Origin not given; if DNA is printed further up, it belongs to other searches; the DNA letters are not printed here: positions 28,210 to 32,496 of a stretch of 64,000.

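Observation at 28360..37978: A block of six signal-peptide, mostly coiled-coil proteins occupies the VirB5/VirB6 slot between virB4 and virB8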

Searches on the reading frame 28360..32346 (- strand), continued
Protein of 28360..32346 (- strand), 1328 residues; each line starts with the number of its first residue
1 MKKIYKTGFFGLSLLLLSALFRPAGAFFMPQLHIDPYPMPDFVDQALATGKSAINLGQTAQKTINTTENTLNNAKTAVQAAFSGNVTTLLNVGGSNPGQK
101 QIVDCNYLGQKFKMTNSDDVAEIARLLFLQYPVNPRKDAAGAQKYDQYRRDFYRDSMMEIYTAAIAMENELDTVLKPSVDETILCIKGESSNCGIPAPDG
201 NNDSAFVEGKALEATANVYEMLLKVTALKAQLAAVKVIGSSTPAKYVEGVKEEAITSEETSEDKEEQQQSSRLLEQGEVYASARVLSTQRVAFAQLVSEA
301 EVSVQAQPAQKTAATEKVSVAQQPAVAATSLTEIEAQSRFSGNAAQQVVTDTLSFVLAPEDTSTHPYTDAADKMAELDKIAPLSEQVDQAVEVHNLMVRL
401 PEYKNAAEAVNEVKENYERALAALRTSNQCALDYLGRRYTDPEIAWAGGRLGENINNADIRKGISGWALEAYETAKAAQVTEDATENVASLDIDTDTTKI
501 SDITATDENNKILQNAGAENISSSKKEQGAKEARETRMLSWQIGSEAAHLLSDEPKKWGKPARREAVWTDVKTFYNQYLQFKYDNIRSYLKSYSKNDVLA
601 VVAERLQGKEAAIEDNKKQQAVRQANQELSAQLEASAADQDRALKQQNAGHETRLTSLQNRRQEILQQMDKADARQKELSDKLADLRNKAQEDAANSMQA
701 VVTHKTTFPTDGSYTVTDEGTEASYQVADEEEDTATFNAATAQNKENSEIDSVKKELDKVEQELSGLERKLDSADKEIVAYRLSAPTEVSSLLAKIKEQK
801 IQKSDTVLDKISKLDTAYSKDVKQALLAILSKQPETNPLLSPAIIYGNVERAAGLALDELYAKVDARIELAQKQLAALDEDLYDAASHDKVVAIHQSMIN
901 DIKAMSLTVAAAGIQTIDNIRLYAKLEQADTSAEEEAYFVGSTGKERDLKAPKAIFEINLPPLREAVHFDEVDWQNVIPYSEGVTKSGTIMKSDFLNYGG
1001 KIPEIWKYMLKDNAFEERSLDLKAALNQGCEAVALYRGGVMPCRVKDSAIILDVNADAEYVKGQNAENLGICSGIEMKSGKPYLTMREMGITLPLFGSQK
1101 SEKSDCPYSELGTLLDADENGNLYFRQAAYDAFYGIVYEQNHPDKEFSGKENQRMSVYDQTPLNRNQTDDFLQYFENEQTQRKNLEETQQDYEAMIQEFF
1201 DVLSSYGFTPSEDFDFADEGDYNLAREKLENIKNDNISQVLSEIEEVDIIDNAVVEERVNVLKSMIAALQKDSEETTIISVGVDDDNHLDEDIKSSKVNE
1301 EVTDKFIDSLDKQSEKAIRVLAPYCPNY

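Call 15: find_related_loci(query=A1, collection=genome_contigs, flank=10000)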
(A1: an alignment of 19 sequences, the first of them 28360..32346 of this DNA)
Query A1 (1328 aa) in genome_contigs; peptide patterns used: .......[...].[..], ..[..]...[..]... (x = any residue, [..] = any of these).
92 stretches matched a pattern; 84 encode a relative of the query (tblastn E <= 1e-3); the best 80 are kept; 76 distinct loci.
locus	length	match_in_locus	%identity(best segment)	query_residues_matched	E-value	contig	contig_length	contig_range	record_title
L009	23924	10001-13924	69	1-1328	0e+0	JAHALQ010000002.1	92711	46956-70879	MAG: Proteobacteria bacterium isolate L3_072_000M1_dasL3_072_000M1_concoct_80 L3_072_000M1_scaffold_121, whole genome sh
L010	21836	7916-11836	68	1-1328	0e+0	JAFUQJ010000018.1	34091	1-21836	MAG: Alphaproteobacteria bacterium isolate RGIG4730 Roe_deer_Rectum.Co__c179762, whole genome shotgun sequence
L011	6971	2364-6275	65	1-1328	0e+0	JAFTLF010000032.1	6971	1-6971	MAG: Alphaproteobacteria bacterium isolate RGIG3920 Roe_deer_Cecum-3__c144546, whole genome shotgun sequence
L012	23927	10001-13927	66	1-1328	0e+0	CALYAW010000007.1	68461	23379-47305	MAG: uncultured Alphaproteobacteria bacterium isolate BRZ_DM__bin108 genome assembly, contig: BRZ_DM__NODE_631_length_68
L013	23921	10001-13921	67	1-1328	0e+0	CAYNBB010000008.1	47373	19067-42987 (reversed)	MAG TPA_asm: uncultured Azospirillaceae bacterium isolate SRP225648_co1_885 genome assembly, contig: NODE_1333_length_47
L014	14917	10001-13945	43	1-1328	0e+0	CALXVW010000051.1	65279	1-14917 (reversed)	MAG: uncultured Alphaproteobacteria bacterium isolate E40__bin9 genome assembly, contig: E40__k127_3051051, whole genome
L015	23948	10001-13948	43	1-1328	0e+0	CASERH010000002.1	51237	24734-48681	uncultured proteobacterium isolate O27_L1_392392_idba_bin.56 genome assembly, contig: O27_L1_392392_idba_bin.56.fa_scaff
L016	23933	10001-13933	38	9-1328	0e+0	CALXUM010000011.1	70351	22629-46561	MAG: uncultured Alphaproteobacteria bacterium isolate BRZ_CT__bin98 genome assembly, contig: BRZ_CT__NODE_657_length_703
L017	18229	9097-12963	39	2-1328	0e+0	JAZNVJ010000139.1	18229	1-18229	MAG: Alphaproteobacteria bacterium isolate T1900044790_TS20190256.MAGScoT_cleanbin_000026 SGB_2645_k141_2268249, whole g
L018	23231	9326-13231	38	26-1328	0e+0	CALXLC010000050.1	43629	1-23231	MAG: uncultured Alphaproteobacteria bacterium isolate E27__bin196 genome assembly, contig: E27__k127_1115690, whole geno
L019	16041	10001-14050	37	1-1328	0e+0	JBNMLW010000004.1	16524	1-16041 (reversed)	MAG: Alphaproteobacteria bacterium isolate CM_BacCAZ1100.7 k141_485560_length_16524_cov_10.0000, whole genome shotgun se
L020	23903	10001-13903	43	3-1328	0e+0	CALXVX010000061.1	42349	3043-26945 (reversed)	MAG: uncultured Alphaproteobacteria bacterium isolate E21__bin46 genome assembly, contig: E21__k127_2757639, whole genom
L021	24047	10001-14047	37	12-1328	0e+0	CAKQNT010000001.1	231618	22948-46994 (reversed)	MAG: uncultured Alphaproteobacteria bacterium isolate REFINED_METABAT215_TOP10_CONTIGS_1500_ASSEMBLY_K77_MERGED__Hadza_M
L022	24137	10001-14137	36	4-1328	0e+0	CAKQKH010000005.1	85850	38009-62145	MAG: uncultured Alphaproteobacteria bacterium isolate REFINED_METABAT215_TOP10_CONTIGS_1500_ASSEMBLY_K77_MERGED__Hadza_M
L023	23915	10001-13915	36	7-1328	0e+0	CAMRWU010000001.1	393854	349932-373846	MAG TPA_asm: uncultured proteobacterium isolate SRR13573577_bin.13_metawrap_v1.3_MAG genome assembly, contig: NODE.1_len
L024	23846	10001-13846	34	12-1328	0e+0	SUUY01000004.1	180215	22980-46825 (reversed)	MAG: Alphaproteobacteria bacterium isolate SIG58 NODE_1372_length_180215_cov_11.433621, whole genome shotgun sequence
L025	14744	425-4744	39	1-1328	0e+0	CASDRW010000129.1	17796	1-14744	uncultured proteobacterium isolate SI.B40.metabat-bins.148 genome assembly, contig: SI.B40.metabat-bins.148.fa_k141_3973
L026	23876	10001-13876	34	12-1328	0e+0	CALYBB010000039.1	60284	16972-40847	MAG: uncultured Alphaproteobacteria bacterium isolate E04__bin174 genome assembly, contig: E04__k127_1902048, whole geno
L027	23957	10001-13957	39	12-1328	0e+0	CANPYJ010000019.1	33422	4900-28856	MAG: uncultured Alphaproteobacteria bacterium isolate Lapin-004__bin38 genome assembly, contig: Lapin-004__NODE_1530_len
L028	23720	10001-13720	35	51-1328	0e+0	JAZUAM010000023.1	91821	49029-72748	MAG: Alphaproteobacteria bacterium isolate T1900045320_YK20190009.MAGScoT_cleanbin_000005 SGB_6346_k141_1492830, whole g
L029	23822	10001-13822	33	1-1328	0e+0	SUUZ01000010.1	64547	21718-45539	MAG: Alphaproteobacteria bacterium isolate SIG59 NODE_10816_length_64547_cov_19.796911, whole genome shotgun sequence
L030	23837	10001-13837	33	1-1328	0e+0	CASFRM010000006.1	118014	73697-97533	uncultured proteobacterium isolate A86_L4_360360_idba_bin.2 genome assembly, contig: A86_L4_360360_idba_bin.2.fa_scaffol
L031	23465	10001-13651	32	67-1328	0e+0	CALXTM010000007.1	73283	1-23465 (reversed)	MAG: uncultured Alphaproteobacteria bacterium isolate BRZ_DP__bin105 genome assembly, contig: BRZ_DP__NODE_505_length_73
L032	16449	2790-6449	32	61-1328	0e+0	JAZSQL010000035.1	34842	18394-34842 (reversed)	MAG: Alphaproteobacteria bacterium isolate T1900044543_TS20190009.MAGScoT_cleanbin_000006 SGB_90_k141_1111919, whole gen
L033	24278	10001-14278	36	34-1328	0e+0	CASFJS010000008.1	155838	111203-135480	uncultured proteobacterium isolate B35_L4_330330_idba_bin.27 genome assembly, contig: B35_L4_330330_idba_bin.27.fa_scaff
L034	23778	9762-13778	38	1-1328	0e+0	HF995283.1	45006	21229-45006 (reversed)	Proteobacteria bacterium CAG:495 genomic scaffold, scf64, whole genome shotgun sequence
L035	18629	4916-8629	34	53-1328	0e+0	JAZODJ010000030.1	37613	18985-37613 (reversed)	MAG: Alphaproteobacteria bacterium isolate T1900044752_TS20190418.MAGScoT_cleanbin_000002 SGB_2243_k141_1367978, whole g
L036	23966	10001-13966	36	4-1328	0e+0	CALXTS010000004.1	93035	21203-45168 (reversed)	MAG: uncultured Alphaproteobacteria bacterium isolate BRZ_SL__bin119 genome assembly, contig: BRZ_SL__NODE_263_length_93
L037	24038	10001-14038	29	1-1328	3e-167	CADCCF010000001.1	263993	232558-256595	MAG: uncultured proteobacterium isolate RUG14511 genome assembly, contig: RUG14511_asm_1, whole genome shotgun sequence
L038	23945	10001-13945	43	1-1328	0e+0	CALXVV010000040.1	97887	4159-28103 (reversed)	MAG: uncultured Alphaproteobacteria bacterium isolate E04__bin378 genome assembly, contig: E04__k127_2986412, whole geno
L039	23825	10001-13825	34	9-1328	0e+0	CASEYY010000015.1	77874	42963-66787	uncultured proteobacterium isolate SI.O72.metabat-bins.143 genome assembly, contig: SI.O72.metabat-bins.143.fa_k141_1670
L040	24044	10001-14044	29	9-1328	2e-165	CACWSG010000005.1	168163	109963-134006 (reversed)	MAG: uncultured proteobacterium isolate RUG10873 genome assembly, contig: RUG10873_asm_5, whole genome shotgun sequence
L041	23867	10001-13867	30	41-1328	2e-158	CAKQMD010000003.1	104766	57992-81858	MAG: uncultured Alphaproteobacteria bacterium isolate REFINED_METABAT215_TOP10_CONTIGS_1500_ASSEMBLY_K77_MERGED__Nepal_M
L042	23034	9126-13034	37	26-1328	0e+0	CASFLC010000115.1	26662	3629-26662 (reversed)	uncultured proteobacterium isolate SI.A99.metabat-bins.196 genome assembly, contig: SI.A99.metabat-bins.196.fa_k141_3482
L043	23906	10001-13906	40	15-1328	0e+0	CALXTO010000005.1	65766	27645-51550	MAG: uncultured Alphaproteobacteria bacterium isolate BRZ_CT__bin33 genome assembly, contig: BRZ_CT__NODE_722_length_657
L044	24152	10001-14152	29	1-1328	2e-149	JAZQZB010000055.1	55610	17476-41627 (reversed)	MAG: Alphaproteobacteria bacterium isolate T1900045158_TC20190152.MAGScoT_cleanbin_000010 SGB_5000_k141_2342367, whole g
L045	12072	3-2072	41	679-1328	4e-138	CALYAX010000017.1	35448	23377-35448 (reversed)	MAG: uncultured Alphaproteobacteria bacterium isolate BRZ_DH__bin41 genome assembly, contig: BRZ_DH__NODE_1127_length_35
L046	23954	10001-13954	35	2-1328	0e+0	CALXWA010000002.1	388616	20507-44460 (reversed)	MAG: uncultured Alphaproteobacteria bacterium isolate BRZ_FL__bin18 genome assembly, contig: BRZ_FL__NODE_19_length_3886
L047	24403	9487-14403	28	10-1328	2e-110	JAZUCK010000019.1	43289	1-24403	MAG: Alphaproteobacteria bacterium isolate T1900045314_YK20190003.MAGScoT_cleanbin_000006 SGB_6269_k141_159139, whole ge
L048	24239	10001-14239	27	1-1328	4e-109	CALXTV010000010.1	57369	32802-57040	MAG: uncultured Alphaproteobacteria bacterium isolate BRZ_LG__bin14 genome assembly, contig: BRZ_LG__NODE_713_length_573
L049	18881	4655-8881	27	2-1328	7e-135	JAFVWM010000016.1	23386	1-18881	MAG: Alphaproteobacteria bacterium isolate RGIG5458 Sheep_Colon-5__c157016, whole genome shotgun sequence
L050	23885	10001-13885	32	15-1328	0e+0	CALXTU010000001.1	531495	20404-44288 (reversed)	MAG: uncultured Alphaproteobacteria bacterium isolate BRZ_PK__bin103 genome assembly, contig: BRZ_PK__NODE_2_length_5314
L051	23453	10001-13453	26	351-1328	1e-92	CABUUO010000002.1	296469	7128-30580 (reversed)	MAG TPA_asm: uncultured proteobacterium isolate MGYG-HGUT-04400 genome assembly, contig: GUT_GENOME272660_2, whole genom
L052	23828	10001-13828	33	1-1328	0e+0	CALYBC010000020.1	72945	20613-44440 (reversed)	MAG: uncultured Alphaproteobacteria bacterium isolate E17__bin256 genome assembly, contig: E17__k127_1539773, whole geno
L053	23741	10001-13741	29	146-1328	5e-147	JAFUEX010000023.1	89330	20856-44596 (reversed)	MAG: Alphaproteobacteria bacterium isolate RGIG4432 Roe_deer_Omasum-3__c2292, whole genome shotgun sequence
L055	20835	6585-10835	28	1-1328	2e-119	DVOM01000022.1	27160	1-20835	MAG TPA_asm: Candidatus Scatocola faecigallinarum isolate 2846 CHK22__C134548_L27160_ERR2241687, whole genome shotgun se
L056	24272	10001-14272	30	116-1328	1e-66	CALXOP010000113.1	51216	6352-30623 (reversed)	MAG: uncultured Alphaproteobacteria bacterium isolate E12__bin290 genome assembly, contig: E12__k127_5579550, whole geno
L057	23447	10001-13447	27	353-1328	7e-95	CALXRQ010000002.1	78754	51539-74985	MAG: uncultured Alphaproteobacteria bacterium isolate BRZ_KF__bin25 genome assembly, contig: BRZ_KF__NODE_452_length_787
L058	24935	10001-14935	30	12-1328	7e-64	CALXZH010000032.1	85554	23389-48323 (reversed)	MAG: uncultured Alphaproteobacteria bacterium isolate E27__bin373 genome assembly, contig: E27__k127_435026, whole genom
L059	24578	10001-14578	32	13-1328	6e-69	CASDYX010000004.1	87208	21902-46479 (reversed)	uncultured proteobacterium isolate O18_L1_385385_idba_bin.5 genome assembly, contig: O18_L1_385385_idba_bin.5.fa_scaffol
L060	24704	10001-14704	29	1-1328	2e-63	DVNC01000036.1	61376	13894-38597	MAG TPA_asm: Candidatus Scatocola faecipullorum isolate ChiW3-316 ChiW3__C90362_L61376_SRR5506726, whole genome shotgun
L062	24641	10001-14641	31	1-1328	1e-61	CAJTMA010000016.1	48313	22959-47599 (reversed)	MAG TPA_asm: uncultured Alphaproteobacteria bacterium isolate MGBC104355 genome assembly, contig: MGBC104355.16, whole g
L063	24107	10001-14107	33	97-1328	5e-60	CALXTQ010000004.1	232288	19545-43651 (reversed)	MAG: uncultured Alphaproteobacteria bacterium isolate E07__bin220 genome assembly, contig: E07__k127_3136062, whole geno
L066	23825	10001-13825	30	97-1328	2e-52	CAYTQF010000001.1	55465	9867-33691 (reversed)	MAG TPA_asm: uncultured Azospirillaceae bacterium isolate SRP199465_co2_47 genome assembly, contig: NODE_1106_length_554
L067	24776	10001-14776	29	1-1328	1e-48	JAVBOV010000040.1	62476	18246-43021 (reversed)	MAG: Alphaproteobacteria bacterium isolate EPI_MAG_00118 c_000012966993, whole genome shotgun sequence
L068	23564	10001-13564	22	245-1328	1e-47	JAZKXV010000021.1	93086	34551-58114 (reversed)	MAG: Alphaproteobacteria bacterium isolate T1900045114_TC20190108.MAGScoT_cleanbin_000007 SGB_4803_k141_1690534, whole g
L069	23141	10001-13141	27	343-1328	1e-68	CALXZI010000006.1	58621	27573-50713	MAG: uncultured Alphaproteobacteria bacterium isolate BRZ_RN__bin68 genome assembly, contig: BRZ_RN__NODE_529_length_586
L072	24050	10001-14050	29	104-1328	9e-45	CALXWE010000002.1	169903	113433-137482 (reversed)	MAG: uncultured Alphaproteobacteria bacterium isolate BRZ_SP__bin53 genome assembly, contig: BRZ_SP__NODE_58_length_1699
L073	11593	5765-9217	23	299-1328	7e-44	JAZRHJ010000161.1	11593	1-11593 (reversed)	MAG: Alphaproteobacteria bacterium isolate T1900045482_YK20190176.MAGScoT_cleanbin_000025 SGB_7325_k141_2477077, whole g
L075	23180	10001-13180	24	358-1328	4e-39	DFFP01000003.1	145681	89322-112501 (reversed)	MAG TPA_asm: Alphaproteobacteria bacterium UBA3773 UBA3773_contig_14098, whole genome shotgun sequence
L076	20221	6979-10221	23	366-1328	3e-51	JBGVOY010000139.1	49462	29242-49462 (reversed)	MAG: Alphaproteobacteria bacterium isolate fecal_MAG_20 fecal_MAG_20_contig_0139, whole genome shotgun sequence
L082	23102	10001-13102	27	352-1328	2e-28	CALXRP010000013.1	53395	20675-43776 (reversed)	MAG: uncultured Alphaproteobacteria bacterium isolate BRZ_BN__bin26 genome assembly, contig: BRZ_BN__NODE_751_length_533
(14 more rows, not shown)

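Call 29: search_solved_structures(query=A1, max_evalue=1)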
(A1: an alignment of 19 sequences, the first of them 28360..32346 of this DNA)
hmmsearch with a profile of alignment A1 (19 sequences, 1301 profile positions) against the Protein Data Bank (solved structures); distinct sequences matched with E-value up to 1: 13.
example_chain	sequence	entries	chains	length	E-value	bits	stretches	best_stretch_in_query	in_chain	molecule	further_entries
6pts_A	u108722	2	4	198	0.0037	18.4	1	591-698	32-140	Apolipoprotein A-I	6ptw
1av1_A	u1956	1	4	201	0.0038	18.4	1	591-697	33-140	APOLIPOPROTEIN A-I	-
4v6m_A0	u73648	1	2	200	0.0038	18.4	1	591-697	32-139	Apolipoprotein A-I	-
2msc_A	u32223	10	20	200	0.0039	18.3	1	591-697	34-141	Apolipoprotein A-I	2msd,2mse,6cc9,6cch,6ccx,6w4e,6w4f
3r2p_A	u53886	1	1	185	0.004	18.3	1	591-687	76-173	Apolipoprotein A-I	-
7kjr_C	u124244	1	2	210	0.0046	18.1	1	591-698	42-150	Apolipoprotein A-I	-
8eqs_C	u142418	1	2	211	0.0047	18.1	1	591-698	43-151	Apolipoprotein A-I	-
3k2s_A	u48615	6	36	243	0.0065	17.6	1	591-698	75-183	Apolipoprotein A-I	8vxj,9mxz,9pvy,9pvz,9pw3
6clz_B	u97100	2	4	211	0.41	11.6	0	590-691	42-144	Apolipoprotein A-I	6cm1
9okb_D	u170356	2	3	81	0.5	11.4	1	707-777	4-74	CS-4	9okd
4zry_B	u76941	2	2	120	0.58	11.1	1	716-796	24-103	Keratin, type II cytoskeletal 1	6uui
2zdi_A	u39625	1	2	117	0.67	10.9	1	666-759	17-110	Prefoldin subunit beta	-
9tlt_A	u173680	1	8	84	0.89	10.5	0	720-751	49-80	Sc-apCC-2-KLHL20-4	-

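Call 70: search_protein_representatives(alignment_id=A6)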
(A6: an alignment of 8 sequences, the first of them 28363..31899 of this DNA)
Query: 8 sequences, 1156 profile positions. Proteins with E-value up to 0.001 (for the whole library): 327; up to 1e-10: 270; up to 1e-30: 169. The best 150 are listed.
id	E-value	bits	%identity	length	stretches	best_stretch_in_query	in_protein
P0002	0.0e+00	1836.7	-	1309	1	1-1156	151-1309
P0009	0.0e+00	1716.2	-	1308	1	2-1156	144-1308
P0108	0.0e+00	1594.0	-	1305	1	1-1156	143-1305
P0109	0.0e+00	1469.5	-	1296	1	1-1156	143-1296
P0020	0.0e+00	1307.8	-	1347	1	2-1156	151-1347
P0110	0.0e+00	1306.1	-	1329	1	2-1156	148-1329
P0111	0.0e+00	1271.0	-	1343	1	2-1156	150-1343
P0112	0.0e+00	1263.4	-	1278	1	1-1156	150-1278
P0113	0.0e+00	1251.4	-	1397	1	1-1156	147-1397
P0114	0.0e+00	1247.7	-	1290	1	1-1156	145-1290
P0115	0.0e+00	1212.8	-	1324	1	2-1156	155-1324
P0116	0.0e+00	1211.5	-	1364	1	2-1156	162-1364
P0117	0.0e+00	1191.7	-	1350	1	1-1156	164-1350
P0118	0.0e+00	1177.1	-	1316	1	2-1156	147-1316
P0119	0.0e+00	1164.0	-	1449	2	440-1156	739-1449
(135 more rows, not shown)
